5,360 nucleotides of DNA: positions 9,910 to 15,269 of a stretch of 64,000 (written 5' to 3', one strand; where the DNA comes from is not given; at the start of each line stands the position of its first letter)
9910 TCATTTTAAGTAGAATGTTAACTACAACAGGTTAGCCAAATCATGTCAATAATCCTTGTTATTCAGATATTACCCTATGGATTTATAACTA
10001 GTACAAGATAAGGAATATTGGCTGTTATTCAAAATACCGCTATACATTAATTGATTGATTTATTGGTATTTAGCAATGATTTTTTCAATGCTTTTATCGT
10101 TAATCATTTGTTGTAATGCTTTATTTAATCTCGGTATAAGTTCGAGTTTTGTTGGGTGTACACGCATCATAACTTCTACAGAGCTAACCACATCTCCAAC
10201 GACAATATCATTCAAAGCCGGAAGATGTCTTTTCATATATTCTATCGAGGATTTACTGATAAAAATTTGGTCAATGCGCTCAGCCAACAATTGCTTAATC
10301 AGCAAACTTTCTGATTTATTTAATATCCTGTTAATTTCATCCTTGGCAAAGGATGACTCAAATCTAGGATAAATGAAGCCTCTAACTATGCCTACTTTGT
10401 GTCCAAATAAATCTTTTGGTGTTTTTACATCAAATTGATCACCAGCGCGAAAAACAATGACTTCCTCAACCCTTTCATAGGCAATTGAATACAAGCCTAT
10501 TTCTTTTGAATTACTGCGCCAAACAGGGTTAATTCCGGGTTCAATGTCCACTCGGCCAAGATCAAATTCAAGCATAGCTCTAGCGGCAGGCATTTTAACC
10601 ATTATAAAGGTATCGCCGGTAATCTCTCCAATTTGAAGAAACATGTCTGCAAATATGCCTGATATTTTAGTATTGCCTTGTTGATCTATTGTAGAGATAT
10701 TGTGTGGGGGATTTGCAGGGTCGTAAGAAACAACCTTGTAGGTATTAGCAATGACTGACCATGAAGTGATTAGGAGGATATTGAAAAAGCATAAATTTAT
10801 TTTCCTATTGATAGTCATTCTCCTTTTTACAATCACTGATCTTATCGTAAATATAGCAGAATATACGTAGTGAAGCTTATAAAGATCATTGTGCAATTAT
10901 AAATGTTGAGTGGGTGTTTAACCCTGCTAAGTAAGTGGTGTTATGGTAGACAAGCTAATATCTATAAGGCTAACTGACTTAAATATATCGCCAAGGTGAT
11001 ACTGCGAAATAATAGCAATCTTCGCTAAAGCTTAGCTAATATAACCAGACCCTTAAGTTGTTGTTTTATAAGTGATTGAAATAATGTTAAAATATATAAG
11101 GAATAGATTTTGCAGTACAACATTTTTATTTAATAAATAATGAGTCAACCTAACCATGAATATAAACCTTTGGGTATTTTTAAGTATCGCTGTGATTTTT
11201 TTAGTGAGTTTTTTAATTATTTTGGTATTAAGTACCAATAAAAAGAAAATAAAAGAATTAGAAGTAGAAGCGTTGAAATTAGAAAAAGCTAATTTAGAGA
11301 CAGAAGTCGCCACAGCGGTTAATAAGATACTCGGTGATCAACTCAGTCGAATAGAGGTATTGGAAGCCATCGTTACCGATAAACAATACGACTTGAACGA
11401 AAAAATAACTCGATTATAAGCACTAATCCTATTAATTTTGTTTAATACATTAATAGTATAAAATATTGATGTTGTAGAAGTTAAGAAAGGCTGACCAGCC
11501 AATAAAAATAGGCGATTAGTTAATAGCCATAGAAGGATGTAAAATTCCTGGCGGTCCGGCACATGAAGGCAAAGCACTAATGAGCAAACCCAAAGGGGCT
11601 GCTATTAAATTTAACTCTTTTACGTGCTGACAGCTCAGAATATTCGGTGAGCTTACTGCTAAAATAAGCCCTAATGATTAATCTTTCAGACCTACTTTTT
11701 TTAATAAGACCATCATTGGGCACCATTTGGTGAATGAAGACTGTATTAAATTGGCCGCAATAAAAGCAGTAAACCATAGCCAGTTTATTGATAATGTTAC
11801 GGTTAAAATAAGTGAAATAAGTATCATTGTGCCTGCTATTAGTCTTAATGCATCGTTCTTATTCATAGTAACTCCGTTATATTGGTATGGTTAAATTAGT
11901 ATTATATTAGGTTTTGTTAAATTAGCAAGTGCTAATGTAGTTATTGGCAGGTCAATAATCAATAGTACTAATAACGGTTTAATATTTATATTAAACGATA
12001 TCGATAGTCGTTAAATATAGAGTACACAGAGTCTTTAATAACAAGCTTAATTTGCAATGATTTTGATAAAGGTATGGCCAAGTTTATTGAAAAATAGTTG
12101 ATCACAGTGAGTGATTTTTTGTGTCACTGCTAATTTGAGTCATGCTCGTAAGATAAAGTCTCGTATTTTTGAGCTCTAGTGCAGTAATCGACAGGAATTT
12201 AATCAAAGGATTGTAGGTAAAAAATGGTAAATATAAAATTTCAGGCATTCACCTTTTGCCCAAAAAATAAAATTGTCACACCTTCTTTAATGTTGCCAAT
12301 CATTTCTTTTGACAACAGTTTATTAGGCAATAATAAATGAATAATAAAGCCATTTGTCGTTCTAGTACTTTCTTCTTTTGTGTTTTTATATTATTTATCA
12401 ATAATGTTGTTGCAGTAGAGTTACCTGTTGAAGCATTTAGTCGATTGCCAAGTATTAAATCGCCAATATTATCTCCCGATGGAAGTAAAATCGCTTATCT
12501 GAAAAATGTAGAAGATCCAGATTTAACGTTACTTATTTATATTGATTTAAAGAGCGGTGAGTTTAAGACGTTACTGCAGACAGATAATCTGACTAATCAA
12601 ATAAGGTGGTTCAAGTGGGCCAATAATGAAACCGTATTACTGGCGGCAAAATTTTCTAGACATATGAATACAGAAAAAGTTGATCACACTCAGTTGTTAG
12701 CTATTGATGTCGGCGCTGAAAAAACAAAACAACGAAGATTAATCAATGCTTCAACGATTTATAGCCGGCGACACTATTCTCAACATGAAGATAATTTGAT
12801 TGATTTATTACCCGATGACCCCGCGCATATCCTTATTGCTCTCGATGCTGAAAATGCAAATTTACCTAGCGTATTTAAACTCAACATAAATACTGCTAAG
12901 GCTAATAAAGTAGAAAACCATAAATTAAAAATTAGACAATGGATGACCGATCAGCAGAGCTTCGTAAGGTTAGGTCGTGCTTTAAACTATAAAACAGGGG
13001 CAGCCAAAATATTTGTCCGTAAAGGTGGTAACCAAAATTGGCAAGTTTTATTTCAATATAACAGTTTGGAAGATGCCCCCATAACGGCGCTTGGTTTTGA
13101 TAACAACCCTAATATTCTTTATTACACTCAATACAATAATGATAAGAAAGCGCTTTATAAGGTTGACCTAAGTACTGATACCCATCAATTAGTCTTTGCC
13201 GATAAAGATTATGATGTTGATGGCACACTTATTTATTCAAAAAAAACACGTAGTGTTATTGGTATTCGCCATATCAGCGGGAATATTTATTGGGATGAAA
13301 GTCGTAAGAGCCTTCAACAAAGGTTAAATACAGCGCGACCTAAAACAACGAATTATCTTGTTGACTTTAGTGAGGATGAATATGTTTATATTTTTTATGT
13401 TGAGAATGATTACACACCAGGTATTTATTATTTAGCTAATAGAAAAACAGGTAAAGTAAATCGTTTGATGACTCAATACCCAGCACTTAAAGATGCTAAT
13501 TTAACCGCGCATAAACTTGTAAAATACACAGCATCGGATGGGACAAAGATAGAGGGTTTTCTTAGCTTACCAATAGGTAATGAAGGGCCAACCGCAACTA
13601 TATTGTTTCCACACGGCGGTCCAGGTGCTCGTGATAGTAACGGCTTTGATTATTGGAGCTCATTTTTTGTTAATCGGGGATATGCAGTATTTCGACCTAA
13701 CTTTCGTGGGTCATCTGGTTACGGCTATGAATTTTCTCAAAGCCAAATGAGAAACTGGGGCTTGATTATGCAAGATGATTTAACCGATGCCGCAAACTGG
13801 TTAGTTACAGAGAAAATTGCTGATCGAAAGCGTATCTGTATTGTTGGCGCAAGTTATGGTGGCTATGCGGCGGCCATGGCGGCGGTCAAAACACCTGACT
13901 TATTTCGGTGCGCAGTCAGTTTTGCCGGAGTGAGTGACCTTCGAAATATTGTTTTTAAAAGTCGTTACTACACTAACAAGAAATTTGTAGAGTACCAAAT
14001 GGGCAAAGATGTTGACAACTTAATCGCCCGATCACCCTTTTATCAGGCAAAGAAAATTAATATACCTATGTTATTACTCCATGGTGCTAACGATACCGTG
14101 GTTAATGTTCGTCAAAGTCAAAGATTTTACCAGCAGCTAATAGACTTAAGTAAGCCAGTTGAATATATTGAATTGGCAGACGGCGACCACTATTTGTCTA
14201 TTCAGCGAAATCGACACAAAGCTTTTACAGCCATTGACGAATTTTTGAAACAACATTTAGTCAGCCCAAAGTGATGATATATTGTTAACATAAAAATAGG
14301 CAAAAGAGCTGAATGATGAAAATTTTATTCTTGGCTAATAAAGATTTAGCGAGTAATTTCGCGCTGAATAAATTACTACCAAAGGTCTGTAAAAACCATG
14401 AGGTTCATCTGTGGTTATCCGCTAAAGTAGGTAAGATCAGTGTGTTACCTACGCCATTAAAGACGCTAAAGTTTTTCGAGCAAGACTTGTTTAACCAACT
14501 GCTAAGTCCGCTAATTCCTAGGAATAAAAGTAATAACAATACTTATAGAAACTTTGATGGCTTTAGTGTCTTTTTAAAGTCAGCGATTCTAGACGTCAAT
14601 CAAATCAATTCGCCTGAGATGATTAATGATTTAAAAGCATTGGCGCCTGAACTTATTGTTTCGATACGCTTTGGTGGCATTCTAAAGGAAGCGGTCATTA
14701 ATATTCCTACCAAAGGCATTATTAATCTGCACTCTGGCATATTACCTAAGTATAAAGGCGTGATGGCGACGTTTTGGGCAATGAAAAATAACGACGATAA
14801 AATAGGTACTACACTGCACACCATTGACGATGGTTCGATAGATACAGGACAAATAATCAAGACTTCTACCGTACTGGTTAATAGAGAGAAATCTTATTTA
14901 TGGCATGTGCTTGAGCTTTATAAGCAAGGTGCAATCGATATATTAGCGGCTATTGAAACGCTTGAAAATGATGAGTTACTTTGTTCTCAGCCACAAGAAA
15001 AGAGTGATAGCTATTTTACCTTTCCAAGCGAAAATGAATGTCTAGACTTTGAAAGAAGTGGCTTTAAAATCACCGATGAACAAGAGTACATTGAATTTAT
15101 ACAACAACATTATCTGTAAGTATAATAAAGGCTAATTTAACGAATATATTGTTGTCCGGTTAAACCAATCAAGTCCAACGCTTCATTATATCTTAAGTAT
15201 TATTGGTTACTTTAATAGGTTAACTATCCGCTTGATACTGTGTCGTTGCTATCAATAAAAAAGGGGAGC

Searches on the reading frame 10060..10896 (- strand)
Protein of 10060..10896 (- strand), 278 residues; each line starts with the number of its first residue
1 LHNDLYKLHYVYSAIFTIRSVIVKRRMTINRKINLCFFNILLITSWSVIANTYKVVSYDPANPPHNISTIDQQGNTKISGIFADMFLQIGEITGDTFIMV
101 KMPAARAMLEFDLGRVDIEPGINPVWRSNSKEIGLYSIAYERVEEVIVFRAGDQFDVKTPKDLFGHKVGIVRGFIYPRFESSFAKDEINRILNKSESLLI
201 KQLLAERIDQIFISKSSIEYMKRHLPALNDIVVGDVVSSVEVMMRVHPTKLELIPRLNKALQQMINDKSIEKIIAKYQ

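Call 74: search_protein_families(library=pfam, proteins=[window:10060-10896:-], max_evalue=0.00001)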
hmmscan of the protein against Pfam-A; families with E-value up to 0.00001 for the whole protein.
window:10060-10896:- (278 aa): 1 family
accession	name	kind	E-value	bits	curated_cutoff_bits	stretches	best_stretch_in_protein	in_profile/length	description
PF00497.25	SBP_bac_3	-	2.3e-08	34.3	26.4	1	56-277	3-129/132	Bacterial extracellular solute-binding proteins, family 3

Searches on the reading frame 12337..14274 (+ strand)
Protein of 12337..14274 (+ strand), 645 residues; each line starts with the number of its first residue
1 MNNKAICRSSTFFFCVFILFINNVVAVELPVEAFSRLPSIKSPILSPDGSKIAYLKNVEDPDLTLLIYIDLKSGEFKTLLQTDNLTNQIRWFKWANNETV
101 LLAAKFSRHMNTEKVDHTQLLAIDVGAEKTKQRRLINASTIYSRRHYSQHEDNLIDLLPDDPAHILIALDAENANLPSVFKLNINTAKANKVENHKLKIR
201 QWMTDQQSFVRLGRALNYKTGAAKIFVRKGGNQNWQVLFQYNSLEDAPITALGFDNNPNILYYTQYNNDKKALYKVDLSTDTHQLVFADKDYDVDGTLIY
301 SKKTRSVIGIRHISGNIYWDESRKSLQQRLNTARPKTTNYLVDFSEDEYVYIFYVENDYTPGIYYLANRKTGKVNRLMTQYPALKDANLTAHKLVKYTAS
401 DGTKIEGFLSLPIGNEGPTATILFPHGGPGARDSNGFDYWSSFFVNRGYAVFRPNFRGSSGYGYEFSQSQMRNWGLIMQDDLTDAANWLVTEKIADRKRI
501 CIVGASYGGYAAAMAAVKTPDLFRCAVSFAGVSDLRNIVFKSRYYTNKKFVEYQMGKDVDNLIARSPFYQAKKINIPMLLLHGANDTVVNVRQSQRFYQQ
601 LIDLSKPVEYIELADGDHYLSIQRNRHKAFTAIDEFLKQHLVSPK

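Call 13: search_protein_families(library=pfam, proteins=[window:12337-14274:+], max_evalue=0.01)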
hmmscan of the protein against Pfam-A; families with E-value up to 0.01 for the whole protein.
window:12337-14274:+ (645 aa): 16 families
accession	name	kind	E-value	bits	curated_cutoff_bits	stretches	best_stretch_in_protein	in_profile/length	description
PF00326.27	Peptidase_S9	-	6.2e-43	147.2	22.6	1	437-641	3-210/213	Prolyl oligopeptidase family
PF02129.25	Peptidase_S15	-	8.6e-14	52.3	23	1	401-551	46-149/262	X-Pro dipeptidyl-peptidase (S15 family)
PF00561.26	Abhydrolase_1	-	3.8e-13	50.1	25.8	2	421-531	2-102/245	alpha/beta hydrolase fold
PF20434.5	BD-FAE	-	1.9e-12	47.6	26.8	1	411-601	5-215/215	BD-FAE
PF12146.15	Hydrolase_4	-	4.9e-12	46.1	27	2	570-610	186-226/239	Serine aminopeptidase, S33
PF02230.22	Abhydrolase_2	-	1.2e-07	32.2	23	1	571-638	150-214/217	Phospholipase/Carboxylesterase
PF12697.13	Abhydrolase_6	-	6.9e-07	30.6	26.3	1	422-529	1-91/217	Alpha/beta hydrolase family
PF01738.24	DLH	-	1.5e-06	28.4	21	1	443-610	36-178/217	Dienelactone hydrolase family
PF12740.14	PETase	-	3e-06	27.3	28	1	567-629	157-222/263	PET hydrolase-like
PF00756.26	Esterase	-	3.7e-06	27.3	22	1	488-550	105-171/251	Putative esterase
PF03959.19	FSH1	-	5.5e-06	26.7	21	1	502-604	105-189/211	Serine hydrolase (FSH1)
PF20408.4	Abhydrolase_11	-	1.7e-05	25.1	27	0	419-518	2-96/193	Alpha/beta hydrolase domain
PF03583.20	LIP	-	0.00022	21.1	23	0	575-634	215-275/286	Secretory lipase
PF07859.19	Abhydrolase_3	-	0.00048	20.4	25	1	480-618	50-206/210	alpha/beta hydrolase fold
PF11144.14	DUF2920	-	0.0057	16.3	24.7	0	468-529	155-217/400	Protein of unknown function (DUF2920)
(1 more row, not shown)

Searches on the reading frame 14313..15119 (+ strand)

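Call 13: search_protein_families(library=pfam, proteins=[window:14313-15119:+], max_evalue=0.01)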
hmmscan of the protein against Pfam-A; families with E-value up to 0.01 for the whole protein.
window:14313-15119:+ (268 aa): 1 family
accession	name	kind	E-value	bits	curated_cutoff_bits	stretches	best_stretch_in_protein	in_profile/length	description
PF00551.24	Formyl_trans_N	-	2.4e-20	73.5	26.1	1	87-193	56-160/181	Formyl transferase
